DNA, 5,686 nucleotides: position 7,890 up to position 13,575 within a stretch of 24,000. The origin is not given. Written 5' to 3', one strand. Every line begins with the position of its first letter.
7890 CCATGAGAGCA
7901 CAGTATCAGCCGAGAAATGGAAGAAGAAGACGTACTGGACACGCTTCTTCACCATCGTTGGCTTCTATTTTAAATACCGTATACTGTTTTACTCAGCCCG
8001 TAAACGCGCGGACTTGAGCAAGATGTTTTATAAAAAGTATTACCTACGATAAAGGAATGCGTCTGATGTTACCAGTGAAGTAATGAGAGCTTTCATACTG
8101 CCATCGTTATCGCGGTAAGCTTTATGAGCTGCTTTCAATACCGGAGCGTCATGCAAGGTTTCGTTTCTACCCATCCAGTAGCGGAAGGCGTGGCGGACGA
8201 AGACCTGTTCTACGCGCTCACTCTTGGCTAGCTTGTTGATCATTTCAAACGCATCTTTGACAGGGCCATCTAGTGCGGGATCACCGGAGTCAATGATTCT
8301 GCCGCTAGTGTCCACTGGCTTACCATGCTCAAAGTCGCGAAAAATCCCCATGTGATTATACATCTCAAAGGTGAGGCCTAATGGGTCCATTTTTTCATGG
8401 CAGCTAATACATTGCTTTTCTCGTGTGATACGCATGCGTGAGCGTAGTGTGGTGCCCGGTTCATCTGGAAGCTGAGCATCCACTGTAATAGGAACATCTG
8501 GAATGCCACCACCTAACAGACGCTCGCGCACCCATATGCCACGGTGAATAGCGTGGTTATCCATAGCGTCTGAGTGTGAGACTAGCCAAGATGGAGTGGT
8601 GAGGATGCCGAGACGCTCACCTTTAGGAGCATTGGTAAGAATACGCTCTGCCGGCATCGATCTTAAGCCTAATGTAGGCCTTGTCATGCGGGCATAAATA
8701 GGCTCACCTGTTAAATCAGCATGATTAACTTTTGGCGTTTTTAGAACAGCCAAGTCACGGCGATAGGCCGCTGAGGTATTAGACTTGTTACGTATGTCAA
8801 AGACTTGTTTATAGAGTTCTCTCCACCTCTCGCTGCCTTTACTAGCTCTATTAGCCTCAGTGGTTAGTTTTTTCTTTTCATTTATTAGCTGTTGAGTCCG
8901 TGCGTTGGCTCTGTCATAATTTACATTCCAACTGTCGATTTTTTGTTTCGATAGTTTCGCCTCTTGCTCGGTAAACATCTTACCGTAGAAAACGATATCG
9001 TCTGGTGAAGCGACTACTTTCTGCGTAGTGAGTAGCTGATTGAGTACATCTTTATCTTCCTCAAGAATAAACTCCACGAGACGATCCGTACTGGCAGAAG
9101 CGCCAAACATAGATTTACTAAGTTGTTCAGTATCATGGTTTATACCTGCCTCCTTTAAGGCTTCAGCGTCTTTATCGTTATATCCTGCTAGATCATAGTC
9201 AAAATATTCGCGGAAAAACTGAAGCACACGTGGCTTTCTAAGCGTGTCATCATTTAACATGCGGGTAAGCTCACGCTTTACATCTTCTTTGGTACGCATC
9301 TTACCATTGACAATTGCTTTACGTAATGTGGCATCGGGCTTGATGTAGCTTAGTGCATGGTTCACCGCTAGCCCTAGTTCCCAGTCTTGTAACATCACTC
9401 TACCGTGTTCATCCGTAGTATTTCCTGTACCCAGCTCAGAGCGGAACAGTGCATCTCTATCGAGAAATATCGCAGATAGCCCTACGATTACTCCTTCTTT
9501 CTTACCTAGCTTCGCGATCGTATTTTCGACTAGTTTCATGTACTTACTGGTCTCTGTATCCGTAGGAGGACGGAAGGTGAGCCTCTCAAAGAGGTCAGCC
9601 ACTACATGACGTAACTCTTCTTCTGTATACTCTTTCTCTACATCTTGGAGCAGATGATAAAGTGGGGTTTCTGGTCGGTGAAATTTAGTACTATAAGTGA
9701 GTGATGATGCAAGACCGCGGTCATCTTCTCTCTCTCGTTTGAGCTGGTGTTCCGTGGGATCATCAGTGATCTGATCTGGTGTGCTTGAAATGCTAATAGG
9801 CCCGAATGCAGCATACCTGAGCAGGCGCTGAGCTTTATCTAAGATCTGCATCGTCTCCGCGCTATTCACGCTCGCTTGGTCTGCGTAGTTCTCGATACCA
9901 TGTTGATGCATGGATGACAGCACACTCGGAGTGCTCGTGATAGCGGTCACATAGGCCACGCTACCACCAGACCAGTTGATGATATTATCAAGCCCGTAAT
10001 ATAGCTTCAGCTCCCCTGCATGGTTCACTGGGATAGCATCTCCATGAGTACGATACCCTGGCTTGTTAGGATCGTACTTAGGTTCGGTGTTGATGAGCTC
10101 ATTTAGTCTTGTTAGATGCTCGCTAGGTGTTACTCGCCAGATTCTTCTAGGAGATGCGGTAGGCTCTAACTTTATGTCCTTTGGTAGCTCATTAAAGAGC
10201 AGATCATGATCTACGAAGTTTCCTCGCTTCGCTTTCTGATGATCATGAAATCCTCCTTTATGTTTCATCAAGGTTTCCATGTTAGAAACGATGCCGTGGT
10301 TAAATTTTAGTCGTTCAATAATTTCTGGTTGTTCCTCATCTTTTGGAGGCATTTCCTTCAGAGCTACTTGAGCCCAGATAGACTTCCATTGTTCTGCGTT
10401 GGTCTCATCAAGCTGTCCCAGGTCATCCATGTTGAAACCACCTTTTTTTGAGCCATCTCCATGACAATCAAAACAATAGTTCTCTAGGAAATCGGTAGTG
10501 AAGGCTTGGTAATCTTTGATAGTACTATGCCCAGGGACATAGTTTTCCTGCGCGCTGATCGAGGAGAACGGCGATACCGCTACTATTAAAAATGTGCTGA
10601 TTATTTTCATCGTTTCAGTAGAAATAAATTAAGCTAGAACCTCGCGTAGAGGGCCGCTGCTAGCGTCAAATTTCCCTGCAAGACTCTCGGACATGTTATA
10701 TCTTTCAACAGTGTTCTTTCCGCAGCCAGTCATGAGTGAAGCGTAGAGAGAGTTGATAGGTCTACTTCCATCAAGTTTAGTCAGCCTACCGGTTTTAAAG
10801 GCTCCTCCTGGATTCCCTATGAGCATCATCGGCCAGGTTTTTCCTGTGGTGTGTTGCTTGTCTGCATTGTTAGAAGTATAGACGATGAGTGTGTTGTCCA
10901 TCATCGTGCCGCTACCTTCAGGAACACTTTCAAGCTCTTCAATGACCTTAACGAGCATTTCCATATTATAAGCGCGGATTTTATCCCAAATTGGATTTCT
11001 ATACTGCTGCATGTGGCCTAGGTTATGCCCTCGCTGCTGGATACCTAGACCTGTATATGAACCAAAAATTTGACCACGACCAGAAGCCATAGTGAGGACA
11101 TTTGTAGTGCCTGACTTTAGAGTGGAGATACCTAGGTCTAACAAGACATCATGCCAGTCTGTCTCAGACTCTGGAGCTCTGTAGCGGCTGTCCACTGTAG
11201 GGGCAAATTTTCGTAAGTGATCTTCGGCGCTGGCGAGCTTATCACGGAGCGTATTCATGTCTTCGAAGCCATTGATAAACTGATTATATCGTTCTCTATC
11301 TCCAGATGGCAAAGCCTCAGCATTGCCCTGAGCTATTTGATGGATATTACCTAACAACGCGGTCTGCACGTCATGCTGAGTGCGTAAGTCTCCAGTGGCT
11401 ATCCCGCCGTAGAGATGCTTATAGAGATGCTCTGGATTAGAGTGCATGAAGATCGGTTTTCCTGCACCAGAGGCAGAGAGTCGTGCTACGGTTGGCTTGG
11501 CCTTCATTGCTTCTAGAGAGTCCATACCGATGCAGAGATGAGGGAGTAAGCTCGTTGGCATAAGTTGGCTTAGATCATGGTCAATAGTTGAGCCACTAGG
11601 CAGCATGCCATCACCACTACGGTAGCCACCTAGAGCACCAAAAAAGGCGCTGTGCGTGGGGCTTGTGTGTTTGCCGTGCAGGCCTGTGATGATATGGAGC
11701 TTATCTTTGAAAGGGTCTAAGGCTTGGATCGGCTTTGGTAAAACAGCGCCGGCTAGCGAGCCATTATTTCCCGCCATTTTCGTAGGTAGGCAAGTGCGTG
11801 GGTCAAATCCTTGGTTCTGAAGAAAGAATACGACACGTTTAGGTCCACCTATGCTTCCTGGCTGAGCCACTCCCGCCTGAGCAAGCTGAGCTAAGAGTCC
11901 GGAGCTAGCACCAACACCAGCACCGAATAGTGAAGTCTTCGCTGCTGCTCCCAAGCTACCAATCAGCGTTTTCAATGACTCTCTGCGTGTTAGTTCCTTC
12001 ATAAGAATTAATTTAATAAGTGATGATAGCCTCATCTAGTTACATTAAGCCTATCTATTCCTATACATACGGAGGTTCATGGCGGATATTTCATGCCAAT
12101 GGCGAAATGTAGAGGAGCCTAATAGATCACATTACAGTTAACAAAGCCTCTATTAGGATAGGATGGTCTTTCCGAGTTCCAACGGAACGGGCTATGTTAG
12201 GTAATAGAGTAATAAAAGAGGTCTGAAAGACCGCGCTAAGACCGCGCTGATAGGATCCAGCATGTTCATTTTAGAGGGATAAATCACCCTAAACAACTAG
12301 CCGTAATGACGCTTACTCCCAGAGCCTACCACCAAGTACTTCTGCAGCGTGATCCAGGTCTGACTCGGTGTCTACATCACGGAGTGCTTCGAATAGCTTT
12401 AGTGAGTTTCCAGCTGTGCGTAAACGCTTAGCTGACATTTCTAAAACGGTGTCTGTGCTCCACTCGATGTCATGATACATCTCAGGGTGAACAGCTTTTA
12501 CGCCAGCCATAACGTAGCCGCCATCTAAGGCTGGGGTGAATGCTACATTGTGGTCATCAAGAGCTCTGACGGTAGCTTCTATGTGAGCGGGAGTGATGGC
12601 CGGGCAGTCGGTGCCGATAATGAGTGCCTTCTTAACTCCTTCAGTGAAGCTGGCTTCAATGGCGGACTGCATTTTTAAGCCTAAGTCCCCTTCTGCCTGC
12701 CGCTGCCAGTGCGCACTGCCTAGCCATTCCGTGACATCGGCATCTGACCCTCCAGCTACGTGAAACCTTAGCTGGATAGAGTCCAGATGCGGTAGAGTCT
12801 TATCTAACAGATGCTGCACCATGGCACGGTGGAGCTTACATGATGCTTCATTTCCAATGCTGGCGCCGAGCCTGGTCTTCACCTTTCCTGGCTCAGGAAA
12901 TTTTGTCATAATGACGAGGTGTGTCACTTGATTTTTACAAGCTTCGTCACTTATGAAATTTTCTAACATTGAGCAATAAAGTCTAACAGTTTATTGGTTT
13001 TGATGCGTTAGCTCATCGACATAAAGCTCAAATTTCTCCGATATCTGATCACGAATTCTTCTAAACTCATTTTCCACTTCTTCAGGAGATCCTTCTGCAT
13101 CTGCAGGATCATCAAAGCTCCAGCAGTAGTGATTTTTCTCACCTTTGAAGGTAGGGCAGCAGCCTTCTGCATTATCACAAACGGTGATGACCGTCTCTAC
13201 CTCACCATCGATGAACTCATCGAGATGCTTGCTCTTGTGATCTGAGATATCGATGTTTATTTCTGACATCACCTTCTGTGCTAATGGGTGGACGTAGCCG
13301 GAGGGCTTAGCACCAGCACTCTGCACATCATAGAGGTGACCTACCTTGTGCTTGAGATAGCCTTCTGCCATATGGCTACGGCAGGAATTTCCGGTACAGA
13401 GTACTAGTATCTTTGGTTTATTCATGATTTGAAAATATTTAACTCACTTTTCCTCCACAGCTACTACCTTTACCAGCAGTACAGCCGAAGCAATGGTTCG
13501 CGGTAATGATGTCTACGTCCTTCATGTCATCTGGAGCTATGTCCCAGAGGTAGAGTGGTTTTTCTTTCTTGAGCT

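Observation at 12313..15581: Compact arsM-arsS-arsC-DUF2064 operon: an arsenosugar-type organoarsenic pathway in a probable non-phototrophic PVC bacterium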

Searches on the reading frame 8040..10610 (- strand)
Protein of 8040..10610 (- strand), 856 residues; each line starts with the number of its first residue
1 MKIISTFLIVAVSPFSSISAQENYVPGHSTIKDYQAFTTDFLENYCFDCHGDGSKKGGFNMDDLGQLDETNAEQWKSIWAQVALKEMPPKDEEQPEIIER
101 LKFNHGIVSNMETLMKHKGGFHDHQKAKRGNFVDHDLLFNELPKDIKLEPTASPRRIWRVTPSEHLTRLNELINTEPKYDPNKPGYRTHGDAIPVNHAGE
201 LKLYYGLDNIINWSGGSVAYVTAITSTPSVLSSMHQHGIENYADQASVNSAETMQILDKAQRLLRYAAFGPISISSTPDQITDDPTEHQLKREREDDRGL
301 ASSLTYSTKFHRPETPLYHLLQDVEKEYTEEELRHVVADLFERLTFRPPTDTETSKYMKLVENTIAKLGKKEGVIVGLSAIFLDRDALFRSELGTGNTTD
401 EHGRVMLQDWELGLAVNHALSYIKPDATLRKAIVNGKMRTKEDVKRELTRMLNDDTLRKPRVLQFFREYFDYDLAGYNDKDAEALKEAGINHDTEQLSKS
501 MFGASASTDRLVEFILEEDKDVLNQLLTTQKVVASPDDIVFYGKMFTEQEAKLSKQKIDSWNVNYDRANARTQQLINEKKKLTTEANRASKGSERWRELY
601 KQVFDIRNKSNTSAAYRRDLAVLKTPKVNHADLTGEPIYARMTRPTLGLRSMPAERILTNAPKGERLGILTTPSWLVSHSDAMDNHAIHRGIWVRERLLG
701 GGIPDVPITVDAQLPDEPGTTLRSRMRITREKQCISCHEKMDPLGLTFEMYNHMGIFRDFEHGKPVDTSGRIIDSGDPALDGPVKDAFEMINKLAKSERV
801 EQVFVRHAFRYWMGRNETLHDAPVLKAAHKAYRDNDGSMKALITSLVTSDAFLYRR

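Call 7: search_protein_families(library=pfam, proteins=[window:8040-10610:-], max_evalue=0.001)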
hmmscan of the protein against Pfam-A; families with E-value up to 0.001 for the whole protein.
window:8040-10610:- (856 aa): 6 families
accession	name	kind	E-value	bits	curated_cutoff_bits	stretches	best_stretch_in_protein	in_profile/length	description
PF07627.16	PSCyt3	-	1e-26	93.5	27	1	666-759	1-96/98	Protein of unknown function (DUF1588)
PF07631.16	PSD4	-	4.9e-15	56.6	23.3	1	407-543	1-127/128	Protein of unknown function (DUF1592)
PF07624.16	PSD2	-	1.1e-14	54.4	25.8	1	784-852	5-74/74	Protein of unknown function (DUF1585)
PF07635.16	PSCyt1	-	3.1e-09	37.8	22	1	46-91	1-59/59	Planctomycete cytochrome C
PF07637.16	PSD5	-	3e-05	24.7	34.2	0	334-392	3-62/62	Protein of unknown function (DUF1595)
PF13442.11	Cytochrome_CBB3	-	0.00019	22.1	27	0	43-92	11-53/68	Cytochrome C oxidase, cbb3-type, subunit III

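Call 17: search_protein_families(library=ncbifam, proteins=[window:8040-10610:-], max_evalue=0.00001)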
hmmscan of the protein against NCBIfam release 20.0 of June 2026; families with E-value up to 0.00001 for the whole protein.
window:8040-10610:- (856 aa): 0 families

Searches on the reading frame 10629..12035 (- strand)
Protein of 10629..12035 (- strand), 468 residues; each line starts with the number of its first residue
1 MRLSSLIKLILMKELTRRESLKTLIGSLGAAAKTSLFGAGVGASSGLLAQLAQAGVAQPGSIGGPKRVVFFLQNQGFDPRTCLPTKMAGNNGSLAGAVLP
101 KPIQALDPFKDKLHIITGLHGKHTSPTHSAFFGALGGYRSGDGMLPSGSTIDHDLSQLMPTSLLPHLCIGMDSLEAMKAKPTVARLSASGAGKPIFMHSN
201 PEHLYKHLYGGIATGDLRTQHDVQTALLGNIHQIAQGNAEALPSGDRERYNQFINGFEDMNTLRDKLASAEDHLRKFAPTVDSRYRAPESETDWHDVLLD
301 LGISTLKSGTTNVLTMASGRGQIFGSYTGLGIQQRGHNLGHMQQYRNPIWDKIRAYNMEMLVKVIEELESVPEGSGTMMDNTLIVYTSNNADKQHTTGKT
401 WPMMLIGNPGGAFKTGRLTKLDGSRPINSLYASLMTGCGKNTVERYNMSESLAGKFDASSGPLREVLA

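Call 7: search_protein_families(library=pfam, proteins=[window:10629-12035:-], max_evalue=0.001)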
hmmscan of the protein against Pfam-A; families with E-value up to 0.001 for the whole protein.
window:10629-12035:- (468 aa): 1 family
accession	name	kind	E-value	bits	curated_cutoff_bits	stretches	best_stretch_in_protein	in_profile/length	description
PF07586.16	HXXSHH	-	5.6e-30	105.4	30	1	67-361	1-306/307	Protein of unknown function (DUF1552)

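Call 17: search_protein_families(library=ncbifam, proteins=[window:10629-12035:-], max_evalue=0.00001)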
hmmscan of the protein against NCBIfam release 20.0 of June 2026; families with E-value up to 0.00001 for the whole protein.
window:10629-12035:- (468 aa): 0 families

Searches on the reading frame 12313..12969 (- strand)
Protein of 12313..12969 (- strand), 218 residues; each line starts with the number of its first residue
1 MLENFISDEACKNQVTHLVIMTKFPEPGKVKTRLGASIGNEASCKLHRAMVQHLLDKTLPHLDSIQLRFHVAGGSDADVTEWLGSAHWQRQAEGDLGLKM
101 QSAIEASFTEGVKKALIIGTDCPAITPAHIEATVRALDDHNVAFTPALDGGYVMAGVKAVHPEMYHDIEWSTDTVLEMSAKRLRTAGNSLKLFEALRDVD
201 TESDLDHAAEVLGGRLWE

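Call 3: search_protein_families(library=ncbifam, proteins=[window:12313-12969:-], max_evalue=0.001)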
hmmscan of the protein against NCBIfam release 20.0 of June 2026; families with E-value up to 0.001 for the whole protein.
window:12313-12969:- (218 aa): 2 families
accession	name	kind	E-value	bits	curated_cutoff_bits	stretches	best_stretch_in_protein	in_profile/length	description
TIGR04282.1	glyco_like_cofC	hypoth_equivalog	1.9e-55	187.6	134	1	18-205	1-189/189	TIGR04282 family arsenosugar biosynthesis glycosyltransferase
TIGR03552.1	F420_cofC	equivalog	2.4e-11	43.6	105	1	28-211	10-190/196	2-phospho-L-lactate guanylyltransferase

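Call 4: search_protein_families(library=pfam, proteins=[window:12313-12969:-], max_evalue=0.001)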
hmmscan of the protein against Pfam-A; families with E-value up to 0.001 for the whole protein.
window:12313-12969:- (218 aa): 1 family
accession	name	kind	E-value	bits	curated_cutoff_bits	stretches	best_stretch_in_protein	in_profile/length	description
PF09837.15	DUF2064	-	7.4e-27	94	25.8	1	62-172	8-120/120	Uncharacterized protein conserved in bacteria (DUF2064)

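Call 38: search_solved_structures(query=window:12313-12969:-, max_evalue=0.01, show_alignments=1)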
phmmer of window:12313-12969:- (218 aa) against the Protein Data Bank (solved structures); distinct sequences matched with E-value up to 0.01: 1.
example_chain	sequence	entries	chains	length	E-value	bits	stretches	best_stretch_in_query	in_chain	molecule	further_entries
3cgx_A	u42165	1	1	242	1.1e-24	90.5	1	18-206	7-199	Putative nucleotide-diphospho-sugar transferase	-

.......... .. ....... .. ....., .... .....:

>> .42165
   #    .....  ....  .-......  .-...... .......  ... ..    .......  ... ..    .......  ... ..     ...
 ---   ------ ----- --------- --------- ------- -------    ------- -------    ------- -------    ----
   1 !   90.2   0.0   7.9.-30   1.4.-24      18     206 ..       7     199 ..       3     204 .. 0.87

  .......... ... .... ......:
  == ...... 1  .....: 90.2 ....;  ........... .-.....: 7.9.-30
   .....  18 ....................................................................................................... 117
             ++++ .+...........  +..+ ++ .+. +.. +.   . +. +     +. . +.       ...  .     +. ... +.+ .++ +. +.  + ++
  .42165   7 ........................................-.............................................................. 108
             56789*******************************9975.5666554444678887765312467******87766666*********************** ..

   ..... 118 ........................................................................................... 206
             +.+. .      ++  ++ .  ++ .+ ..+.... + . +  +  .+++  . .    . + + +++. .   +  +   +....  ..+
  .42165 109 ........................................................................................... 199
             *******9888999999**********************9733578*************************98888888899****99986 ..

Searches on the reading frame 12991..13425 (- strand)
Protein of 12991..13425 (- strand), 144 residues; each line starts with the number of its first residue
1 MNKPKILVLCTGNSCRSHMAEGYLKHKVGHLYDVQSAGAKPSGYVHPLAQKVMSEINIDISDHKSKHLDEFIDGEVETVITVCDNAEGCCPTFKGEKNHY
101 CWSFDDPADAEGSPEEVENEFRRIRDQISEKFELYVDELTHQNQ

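Call 3: search_protein_families(library=ncbifam, proteins=[window:12991-13425:-], max_evalue=0.001)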
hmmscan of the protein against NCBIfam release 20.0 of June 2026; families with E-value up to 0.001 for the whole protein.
window:12991-13425:- (144 aa): 5 families
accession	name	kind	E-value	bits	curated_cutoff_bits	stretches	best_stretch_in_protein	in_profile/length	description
TIGR02691.1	arsC_pI258_fam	equivalog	6.4e-38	129.9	174.3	1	7-132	2-126/129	arsenate reductase (thioredoxin)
NF010053.0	PRK13530.1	subfamily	5e-34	117.5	215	1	1-136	1-129/133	arsenate reductase (thioredoxin)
TIGR02689.1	ars_reduc_gluta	equivalog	1.3e-20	73.9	157.6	1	5-133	2-123/126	arsenate reductase, glutathione/glutaredoxin type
NF007520.0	PRK10126.1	equivalog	5e-05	23.8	243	1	5-81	4-81/147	low molecular weight protein-tyrosine-phosphatase Wzb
NF008486.0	PRK11391.1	equivalog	8.7e-05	23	247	1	5-60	8-64/148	phosphotyrosine-protein phosphatase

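Call 4: search_protein_families(library=pfam, proteins=[window:12991-13425:-], max_evalue=0.001)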
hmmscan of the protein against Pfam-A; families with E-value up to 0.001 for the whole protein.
window:12991-13425:- (144 aa): 1 family
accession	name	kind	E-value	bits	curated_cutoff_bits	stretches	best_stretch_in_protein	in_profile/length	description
PF01451.26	LMWPc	-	7e-17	62.4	23.2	1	6-132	1-140/144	Low molecular weight phosphotyrosine protein phosphatase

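Call 42: search_solved_structures(query=window:12991-13425:-, max_evalue=0.00001, show_alignments=3)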
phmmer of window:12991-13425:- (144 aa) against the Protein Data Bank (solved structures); distinct sequences matched with E-value up to 0.00001: 18.
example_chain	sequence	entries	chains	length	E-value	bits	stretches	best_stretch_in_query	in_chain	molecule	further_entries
1jl3_A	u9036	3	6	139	7.1e-27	97.2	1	5-135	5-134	ARSENATE REDUCTASE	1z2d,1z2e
1ljl_A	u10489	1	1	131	5.6e-25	91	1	1-133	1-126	arsenate reductase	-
8p5n_A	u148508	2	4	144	5.2e-24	87.9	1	5-136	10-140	Low molecular weight phosphatase family protein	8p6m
2cd7_A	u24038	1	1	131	7.4e-24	87.4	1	1-133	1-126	PROTEIN ARSC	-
1lju_A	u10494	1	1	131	1e-23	86.9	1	1-133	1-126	arsenate reductase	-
1lk0_A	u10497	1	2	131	1.4e-23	86.5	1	1-133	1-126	arsenate reductase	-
2ipa_B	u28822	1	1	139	8.1e-23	84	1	6-135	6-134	Protein arsC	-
1jf8_A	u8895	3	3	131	2.6e-22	82.4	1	1-133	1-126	arsenate reductase | Protein arsC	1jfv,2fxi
1rxe_A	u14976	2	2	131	6.6e-21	77.8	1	1-133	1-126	Arsenate reductase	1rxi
3t38_A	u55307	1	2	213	5.5e-15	58.6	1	4-125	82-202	Arsenate Reductase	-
2l17_A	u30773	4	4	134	1.2e-14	57.5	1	4-136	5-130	Arsenate reductase | Glutaredoxin arsenate reductase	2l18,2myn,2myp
2l19_A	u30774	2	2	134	5.8e-14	55.3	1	4-136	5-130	Arsenate reductase | Glutaredoxin arsenate reductase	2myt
2myu_A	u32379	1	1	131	6.2e-12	48.7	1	5-136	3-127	Glutaredoxin arsenate reductase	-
4egs_A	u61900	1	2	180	2.8e-08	36.8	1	5-71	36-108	Ribose 5-phosphate isomerase RpiB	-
3rh0_A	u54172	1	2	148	3.4e-08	36.6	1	5-132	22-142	ARSENATE REDUCTASE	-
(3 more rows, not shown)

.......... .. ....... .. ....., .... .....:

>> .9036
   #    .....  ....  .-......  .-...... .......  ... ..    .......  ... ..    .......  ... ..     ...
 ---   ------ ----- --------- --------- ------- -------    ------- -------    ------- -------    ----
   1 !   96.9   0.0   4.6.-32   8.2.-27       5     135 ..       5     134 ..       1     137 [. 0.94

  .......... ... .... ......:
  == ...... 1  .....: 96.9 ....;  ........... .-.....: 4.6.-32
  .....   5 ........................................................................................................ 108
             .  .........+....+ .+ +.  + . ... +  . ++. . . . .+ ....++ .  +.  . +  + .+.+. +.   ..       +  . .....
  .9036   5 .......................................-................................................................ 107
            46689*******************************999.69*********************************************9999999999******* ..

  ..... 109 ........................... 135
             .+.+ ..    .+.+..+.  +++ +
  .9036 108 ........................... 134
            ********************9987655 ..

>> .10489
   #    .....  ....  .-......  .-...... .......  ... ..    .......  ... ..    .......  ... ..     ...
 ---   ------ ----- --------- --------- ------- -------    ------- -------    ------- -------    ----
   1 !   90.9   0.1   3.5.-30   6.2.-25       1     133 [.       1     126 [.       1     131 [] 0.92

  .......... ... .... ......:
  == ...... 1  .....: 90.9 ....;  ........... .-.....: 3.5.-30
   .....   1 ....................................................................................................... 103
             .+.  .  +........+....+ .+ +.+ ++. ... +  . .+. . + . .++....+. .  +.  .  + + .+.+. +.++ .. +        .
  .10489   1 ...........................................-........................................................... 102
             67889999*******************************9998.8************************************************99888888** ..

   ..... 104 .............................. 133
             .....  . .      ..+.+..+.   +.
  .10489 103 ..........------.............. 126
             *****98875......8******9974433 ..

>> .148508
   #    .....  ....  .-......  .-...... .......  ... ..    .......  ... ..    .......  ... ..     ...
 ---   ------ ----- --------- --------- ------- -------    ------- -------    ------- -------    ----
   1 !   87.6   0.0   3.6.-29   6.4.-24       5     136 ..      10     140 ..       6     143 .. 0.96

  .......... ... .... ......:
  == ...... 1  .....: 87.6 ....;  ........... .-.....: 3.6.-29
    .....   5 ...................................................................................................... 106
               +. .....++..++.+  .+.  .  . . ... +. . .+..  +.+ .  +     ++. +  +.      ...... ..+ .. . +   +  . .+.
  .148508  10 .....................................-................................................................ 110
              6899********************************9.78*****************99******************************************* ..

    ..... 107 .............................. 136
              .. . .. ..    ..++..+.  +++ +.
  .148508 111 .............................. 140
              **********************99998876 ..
